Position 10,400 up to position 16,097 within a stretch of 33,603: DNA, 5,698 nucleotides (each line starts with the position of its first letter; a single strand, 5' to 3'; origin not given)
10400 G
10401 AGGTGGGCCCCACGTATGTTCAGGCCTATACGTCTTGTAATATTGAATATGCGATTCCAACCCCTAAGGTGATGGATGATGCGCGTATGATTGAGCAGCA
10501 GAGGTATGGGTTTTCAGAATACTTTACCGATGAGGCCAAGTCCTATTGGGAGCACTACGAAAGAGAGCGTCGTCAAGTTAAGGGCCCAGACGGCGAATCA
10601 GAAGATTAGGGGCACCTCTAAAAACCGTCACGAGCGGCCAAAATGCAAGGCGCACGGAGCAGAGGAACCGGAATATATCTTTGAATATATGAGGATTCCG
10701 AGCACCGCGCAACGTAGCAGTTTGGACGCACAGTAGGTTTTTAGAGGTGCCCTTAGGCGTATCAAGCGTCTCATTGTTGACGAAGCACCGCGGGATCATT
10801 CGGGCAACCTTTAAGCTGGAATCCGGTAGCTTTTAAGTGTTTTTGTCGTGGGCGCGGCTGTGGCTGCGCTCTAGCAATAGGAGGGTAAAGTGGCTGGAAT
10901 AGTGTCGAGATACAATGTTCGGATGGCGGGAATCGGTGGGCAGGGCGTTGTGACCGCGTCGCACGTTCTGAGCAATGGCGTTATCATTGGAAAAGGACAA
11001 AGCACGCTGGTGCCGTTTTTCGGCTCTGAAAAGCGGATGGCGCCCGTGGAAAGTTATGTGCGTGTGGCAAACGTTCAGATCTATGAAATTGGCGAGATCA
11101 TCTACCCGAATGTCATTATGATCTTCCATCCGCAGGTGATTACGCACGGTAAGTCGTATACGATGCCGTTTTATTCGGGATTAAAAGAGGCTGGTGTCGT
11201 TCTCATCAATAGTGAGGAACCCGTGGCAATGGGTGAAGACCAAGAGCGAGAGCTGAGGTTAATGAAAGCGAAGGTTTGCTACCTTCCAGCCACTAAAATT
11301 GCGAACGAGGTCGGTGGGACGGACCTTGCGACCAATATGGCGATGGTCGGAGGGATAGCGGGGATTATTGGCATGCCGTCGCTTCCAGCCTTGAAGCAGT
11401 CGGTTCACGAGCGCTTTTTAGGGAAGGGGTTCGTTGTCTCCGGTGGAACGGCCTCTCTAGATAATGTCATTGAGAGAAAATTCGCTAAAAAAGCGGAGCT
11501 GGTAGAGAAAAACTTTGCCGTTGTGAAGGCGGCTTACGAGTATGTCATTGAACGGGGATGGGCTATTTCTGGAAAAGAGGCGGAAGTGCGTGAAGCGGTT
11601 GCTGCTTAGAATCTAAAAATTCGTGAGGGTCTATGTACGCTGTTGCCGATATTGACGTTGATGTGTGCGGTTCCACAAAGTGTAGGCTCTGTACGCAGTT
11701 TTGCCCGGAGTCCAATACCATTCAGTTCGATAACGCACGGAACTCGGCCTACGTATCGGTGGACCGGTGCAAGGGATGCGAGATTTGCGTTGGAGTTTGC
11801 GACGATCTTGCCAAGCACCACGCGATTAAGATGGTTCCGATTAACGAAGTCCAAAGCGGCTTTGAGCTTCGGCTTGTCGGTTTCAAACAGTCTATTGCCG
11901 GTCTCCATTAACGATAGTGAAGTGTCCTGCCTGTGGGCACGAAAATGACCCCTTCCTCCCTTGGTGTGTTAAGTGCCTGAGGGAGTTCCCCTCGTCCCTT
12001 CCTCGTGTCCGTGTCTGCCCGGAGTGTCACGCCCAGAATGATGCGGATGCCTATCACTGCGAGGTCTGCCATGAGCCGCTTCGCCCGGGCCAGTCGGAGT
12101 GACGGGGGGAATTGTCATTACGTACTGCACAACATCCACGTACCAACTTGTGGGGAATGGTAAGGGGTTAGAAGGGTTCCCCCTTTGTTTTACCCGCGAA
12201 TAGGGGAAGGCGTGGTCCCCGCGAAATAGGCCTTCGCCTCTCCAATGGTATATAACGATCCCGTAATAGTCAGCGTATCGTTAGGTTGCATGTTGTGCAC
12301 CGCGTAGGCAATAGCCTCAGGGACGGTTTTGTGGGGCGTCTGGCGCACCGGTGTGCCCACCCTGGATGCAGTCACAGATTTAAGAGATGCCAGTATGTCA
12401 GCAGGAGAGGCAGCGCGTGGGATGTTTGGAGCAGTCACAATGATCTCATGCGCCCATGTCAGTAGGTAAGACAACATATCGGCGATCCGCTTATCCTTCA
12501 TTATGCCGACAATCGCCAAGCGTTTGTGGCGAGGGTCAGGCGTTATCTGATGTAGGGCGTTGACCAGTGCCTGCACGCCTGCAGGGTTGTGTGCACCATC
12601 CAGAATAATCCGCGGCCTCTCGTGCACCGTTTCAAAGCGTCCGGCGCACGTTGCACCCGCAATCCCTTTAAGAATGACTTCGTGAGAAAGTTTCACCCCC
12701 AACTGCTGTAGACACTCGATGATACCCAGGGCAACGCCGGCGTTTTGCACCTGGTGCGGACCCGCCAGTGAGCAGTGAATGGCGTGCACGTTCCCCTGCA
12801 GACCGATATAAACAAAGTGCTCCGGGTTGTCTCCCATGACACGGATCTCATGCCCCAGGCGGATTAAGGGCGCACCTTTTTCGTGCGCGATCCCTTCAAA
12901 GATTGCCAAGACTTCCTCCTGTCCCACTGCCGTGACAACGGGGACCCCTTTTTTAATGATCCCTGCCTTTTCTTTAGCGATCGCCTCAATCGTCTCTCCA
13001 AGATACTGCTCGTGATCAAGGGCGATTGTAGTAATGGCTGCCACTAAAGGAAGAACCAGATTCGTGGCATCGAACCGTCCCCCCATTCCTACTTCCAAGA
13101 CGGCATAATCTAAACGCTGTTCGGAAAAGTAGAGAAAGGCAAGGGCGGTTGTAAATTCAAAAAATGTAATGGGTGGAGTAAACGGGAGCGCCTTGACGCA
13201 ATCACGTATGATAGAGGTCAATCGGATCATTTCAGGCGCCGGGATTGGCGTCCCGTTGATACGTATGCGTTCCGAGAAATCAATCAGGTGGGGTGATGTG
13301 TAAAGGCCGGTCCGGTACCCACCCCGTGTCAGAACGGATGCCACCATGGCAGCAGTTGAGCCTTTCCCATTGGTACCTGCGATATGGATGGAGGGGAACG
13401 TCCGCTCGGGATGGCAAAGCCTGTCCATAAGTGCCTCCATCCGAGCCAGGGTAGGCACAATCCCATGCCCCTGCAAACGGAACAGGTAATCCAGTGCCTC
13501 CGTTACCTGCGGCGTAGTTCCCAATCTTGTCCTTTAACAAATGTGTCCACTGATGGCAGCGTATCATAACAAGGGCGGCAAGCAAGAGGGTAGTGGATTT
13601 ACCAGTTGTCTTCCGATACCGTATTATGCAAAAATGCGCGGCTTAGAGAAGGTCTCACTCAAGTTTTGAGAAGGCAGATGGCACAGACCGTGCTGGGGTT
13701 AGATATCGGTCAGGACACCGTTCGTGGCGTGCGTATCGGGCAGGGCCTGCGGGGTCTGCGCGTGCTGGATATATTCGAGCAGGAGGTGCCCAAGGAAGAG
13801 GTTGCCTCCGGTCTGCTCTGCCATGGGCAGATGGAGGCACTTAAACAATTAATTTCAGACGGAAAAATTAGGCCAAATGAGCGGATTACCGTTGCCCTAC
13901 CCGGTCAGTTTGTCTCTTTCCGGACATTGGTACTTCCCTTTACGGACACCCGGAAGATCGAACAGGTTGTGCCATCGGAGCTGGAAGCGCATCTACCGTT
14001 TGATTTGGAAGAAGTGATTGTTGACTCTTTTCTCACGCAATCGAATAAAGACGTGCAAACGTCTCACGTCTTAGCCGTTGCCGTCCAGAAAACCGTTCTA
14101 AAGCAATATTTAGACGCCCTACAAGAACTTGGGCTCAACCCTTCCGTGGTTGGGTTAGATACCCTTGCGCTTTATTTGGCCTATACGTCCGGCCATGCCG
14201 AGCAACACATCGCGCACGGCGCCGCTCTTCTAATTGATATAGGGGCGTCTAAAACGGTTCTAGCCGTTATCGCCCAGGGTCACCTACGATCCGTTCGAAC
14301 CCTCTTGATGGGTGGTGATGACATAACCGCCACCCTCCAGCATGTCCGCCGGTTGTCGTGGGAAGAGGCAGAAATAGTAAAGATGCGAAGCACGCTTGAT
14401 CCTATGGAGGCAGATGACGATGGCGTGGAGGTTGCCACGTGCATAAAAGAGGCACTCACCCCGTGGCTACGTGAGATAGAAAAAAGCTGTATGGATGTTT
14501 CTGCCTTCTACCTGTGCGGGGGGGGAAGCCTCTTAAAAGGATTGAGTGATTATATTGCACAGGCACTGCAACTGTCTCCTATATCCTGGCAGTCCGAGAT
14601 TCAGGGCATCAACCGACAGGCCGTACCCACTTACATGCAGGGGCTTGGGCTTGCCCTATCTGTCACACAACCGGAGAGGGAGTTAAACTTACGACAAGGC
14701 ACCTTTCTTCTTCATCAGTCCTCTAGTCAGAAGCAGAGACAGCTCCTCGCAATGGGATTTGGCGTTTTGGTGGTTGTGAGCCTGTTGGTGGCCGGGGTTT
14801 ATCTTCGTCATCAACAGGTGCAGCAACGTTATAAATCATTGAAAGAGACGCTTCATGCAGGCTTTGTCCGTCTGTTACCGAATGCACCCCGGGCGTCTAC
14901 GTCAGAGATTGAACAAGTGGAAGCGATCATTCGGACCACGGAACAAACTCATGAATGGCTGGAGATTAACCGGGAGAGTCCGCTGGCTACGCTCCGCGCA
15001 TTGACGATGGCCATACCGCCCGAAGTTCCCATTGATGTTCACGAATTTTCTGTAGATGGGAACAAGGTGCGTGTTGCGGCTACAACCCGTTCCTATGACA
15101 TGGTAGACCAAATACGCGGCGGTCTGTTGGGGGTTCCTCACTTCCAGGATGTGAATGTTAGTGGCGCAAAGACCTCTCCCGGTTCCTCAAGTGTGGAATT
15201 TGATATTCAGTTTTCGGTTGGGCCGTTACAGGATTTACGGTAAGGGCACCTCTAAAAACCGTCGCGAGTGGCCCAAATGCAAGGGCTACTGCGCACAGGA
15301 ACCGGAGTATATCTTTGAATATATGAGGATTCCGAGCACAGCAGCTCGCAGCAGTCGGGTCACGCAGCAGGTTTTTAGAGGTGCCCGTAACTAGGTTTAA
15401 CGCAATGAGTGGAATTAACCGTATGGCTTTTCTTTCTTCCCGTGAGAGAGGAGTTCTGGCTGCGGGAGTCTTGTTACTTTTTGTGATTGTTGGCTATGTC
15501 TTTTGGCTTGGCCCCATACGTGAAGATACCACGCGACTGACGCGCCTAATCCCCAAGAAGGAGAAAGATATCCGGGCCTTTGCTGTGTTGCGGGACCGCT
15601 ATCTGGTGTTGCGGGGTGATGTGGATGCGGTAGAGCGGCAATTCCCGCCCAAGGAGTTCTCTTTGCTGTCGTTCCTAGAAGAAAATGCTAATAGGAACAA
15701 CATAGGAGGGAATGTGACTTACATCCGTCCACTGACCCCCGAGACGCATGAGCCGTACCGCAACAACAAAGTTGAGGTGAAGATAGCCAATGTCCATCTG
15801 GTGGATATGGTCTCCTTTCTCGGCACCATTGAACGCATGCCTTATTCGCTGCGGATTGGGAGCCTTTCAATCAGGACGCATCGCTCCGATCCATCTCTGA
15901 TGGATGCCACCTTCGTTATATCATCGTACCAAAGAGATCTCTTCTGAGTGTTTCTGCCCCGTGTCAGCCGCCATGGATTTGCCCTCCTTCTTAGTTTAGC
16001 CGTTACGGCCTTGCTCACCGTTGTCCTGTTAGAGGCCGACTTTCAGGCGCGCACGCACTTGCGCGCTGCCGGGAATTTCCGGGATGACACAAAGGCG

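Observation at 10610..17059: Family of about 143-bp palindromic elements with perfect 17-bp terminal inverted repeats: three copies clustered within 6.5 kb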

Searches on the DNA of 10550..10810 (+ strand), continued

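Call 99: search_with_rna_model(model_id=R2, sources=[L026, L039, L024, L062, L100, L103, L081, L005, L004, L059, L085, L050], filters=off, max_evalue=10)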
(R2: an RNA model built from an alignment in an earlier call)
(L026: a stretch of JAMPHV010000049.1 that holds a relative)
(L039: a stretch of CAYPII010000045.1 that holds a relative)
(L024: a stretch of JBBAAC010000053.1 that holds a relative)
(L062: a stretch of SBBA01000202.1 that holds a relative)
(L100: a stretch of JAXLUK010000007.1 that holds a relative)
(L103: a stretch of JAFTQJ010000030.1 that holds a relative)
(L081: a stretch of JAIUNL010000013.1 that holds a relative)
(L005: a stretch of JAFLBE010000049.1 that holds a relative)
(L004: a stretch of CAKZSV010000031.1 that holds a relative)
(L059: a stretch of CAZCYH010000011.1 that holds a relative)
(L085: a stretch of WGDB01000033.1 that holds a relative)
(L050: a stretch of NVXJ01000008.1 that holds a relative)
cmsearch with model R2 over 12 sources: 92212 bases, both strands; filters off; matches with E-value up to 10: 23.
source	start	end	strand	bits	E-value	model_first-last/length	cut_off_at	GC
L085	4074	4162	+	22.1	0.00032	1-107/107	no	0.51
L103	7695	7739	+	14.4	0.098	1-107/107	no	0.38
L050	3528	3614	-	13.4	0.2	1-107/107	no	0.45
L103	1713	1752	-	12.3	0.47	1-107/107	no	0.52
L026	3481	3546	+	11.8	0.67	1-107/107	no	0.48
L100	6223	6280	+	11.7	0.75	1-107/107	no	0.38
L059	837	866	-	11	1.2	40-68/107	no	0.3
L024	372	484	+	10.8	1.5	1-107/107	no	0.5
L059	3477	3534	-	10.5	1.9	1-107/107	no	0.33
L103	7696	7739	-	10.4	1.9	1-107/107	no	0.39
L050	7908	7988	+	10.3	2.1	1-107/107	no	0.31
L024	335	387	-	9.7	3.2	1-107/107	no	0.6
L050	1647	1722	-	9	5.4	1-107/107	no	0.45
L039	4645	4730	-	9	5.4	1-107/107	no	0.52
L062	4241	4311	-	9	5.5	1-107/107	no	0.59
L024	5670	5746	-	8.8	6.3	1-107/107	no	0.66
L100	3658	3756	+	8.6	7.5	1-107/107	no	0.45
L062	4099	4203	+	8.5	7.7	1-107/107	no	0.59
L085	7134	7201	+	8.4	8.6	1-107/107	no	0.46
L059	7233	7287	+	8.3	8.9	1-107/107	no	0.62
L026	64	136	-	8.3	9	1-107/107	no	0.26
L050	7412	7453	-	8.3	9.3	1-107/107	no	0.31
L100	6095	6154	+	8.3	9.3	1-107/107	no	0.45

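Call 103: search_with_rna_model(model_id=R2, source=L136, start=9000, end=14000, filters=off, max_evalue=10)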
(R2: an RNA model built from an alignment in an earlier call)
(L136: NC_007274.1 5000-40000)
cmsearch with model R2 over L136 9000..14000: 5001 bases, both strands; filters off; matches with E-value up to 10: 12.
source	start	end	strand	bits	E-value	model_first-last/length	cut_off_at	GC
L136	13642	13687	-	6.5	1.9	1-107/107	no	0.57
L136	11815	11856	-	6.2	2.4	1-107/107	no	0.67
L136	10252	10358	+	6.1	2.7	1-107/107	no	0.3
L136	9094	9134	-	5.7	3.5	1-107/107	no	0.41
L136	9775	9805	-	5.4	4.5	1-107/107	no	0.48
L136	12278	12326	+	4.9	6.1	1-107/107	no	0.45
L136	13309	13364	+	4.9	6.6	1-107/107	no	0.48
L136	13443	13534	+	4.7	7.4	1-107/107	no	0.55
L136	11901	11944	+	4.6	7.7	1-107/107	no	0.36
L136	11931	11986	-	4.5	8.7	1-107/107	no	0.29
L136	11631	11662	-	4.5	8.8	1-107/107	no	0.31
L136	9093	9133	+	4.4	9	1-107/107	no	0.39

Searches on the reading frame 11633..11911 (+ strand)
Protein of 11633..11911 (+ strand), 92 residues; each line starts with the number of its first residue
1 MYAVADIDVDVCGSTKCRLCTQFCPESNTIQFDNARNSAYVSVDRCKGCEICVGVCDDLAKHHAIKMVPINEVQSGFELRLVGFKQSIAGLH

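Call 104: search_protein_families(library=pfam, proteins=[window:11633-11911:+], max_evalue=0.01)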
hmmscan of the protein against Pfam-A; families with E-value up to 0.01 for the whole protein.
window:11633-11911:+ (92 aa): 8 families
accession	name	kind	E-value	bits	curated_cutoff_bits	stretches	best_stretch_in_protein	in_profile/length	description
PF14697.11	Fer4_21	-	5.2e-07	30.1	35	1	5-56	1-51/59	4Fe-4S dicluster domain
PF13237.11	Fer4_10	-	2.6e-06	27.7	25.5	1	7-56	4-52/53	4Fe-4S dicluster domain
PF12838.12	Fer4_7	-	0.00012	22.9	27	1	15-56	3-48/52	4Fe-4S dicluster domain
PF12837.12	Fer4_6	-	0.00017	21.8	25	0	40-57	3-20/24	4Fe-4S binding domain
PF13534.11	Fer4_17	-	0.00033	21.6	22.2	0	45-75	1-31/61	4Fe-4S dicluster domain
PF13187.11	Fer4_9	-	0.00033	21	27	1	15-57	3-48/52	4Fe-4S dicluster domain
PF12797.12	Fer4_2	-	0.00045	20.5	24.5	0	40-56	4-20/22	4Fe-4S binding domain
PF00037.32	Fer4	-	0.0011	19.1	21.1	1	40-56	2-18/24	4Fe-4S binding domain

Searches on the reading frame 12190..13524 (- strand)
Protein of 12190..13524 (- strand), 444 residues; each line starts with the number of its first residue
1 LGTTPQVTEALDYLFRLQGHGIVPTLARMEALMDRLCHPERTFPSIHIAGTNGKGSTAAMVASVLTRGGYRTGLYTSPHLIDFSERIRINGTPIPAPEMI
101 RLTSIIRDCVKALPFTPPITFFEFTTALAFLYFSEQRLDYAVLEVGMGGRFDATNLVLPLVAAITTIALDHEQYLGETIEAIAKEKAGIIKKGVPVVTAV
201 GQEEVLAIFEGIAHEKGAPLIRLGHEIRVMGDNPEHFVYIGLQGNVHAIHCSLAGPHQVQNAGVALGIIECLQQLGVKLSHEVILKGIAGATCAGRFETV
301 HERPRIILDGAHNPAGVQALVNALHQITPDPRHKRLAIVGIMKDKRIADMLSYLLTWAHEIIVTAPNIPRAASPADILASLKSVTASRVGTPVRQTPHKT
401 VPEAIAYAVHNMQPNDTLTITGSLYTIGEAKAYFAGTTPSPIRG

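Call 11: search_protein_families(library=pfam, proteins=[window:12190-13524:-])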
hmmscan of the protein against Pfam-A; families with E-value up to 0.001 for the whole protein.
window:12190-13524:- (444 aa): 2 families
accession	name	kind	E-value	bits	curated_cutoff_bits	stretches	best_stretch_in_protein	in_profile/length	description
PF02875.26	Mur_ligase_C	-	1.7e-20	74.6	28.4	1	295-423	1-126/127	Mur ligase, glutamate ligase domain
PF08245.18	Mur_ligase_M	-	1.4e-14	55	24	1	48-268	1-199/200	Mur ligase middle domain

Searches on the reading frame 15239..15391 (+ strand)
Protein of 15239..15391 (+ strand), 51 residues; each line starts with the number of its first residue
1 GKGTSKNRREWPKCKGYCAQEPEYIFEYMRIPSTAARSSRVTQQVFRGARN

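Call 70: find_homologous_proteins(query=window:15239-15391:+, max_evalue=10)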
Query seq(51 aa) (51 aa): 2 proteins with E <= 10 among 2 candidates.
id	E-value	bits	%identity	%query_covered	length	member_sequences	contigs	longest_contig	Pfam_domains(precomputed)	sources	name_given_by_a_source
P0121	4.7e-12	62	61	98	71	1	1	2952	-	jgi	jgi:hypothetical protein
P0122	1.7e-10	58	94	65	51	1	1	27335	-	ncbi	-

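Call 71: find_encoding_contigs(protein=P0122, flank=10000, max_places=3)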
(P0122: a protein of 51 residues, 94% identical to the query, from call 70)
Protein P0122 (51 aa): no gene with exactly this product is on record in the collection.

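Call 72: find_encoding_contigs(protein=P0121, flank=3000, max_places=3)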
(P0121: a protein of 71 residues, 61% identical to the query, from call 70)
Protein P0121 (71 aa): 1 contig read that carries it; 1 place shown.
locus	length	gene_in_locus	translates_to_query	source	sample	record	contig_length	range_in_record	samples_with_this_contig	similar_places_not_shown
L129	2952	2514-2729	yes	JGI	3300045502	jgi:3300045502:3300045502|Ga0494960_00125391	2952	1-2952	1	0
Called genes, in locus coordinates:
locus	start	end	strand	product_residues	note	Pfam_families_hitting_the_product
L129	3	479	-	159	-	?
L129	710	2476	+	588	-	PF12838:Fer4_7 (faint), PF13187:Fer4_9 (faint), PF12797:Fer4_2 (faint), PF12837:Fer4_6 (faint), PF13247:Fer4_11, PF00037:Fer4 (weak), PF13237:Fer4_10 (weak), PF04976:DmsC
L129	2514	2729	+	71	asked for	-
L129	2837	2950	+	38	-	?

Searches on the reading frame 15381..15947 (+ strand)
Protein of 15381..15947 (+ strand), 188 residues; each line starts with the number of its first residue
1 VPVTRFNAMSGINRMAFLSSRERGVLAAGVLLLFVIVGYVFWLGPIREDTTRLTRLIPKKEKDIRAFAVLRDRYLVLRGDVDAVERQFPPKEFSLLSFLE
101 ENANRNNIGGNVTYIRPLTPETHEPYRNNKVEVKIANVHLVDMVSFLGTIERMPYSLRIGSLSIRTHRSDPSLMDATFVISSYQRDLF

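Call 11: search_protein_families(library=pfam, proteins=[window:15381-15947:+])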
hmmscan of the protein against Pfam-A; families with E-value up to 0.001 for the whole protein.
window:15381-15947:+ (188 aa): 1 family
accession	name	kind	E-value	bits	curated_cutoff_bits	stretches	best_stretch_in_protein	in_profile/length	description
PF04612.17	T2SSM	-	7.3e-09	36.5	27.8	1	18-165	11-142/160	Type II secretion system (T2SS), protein M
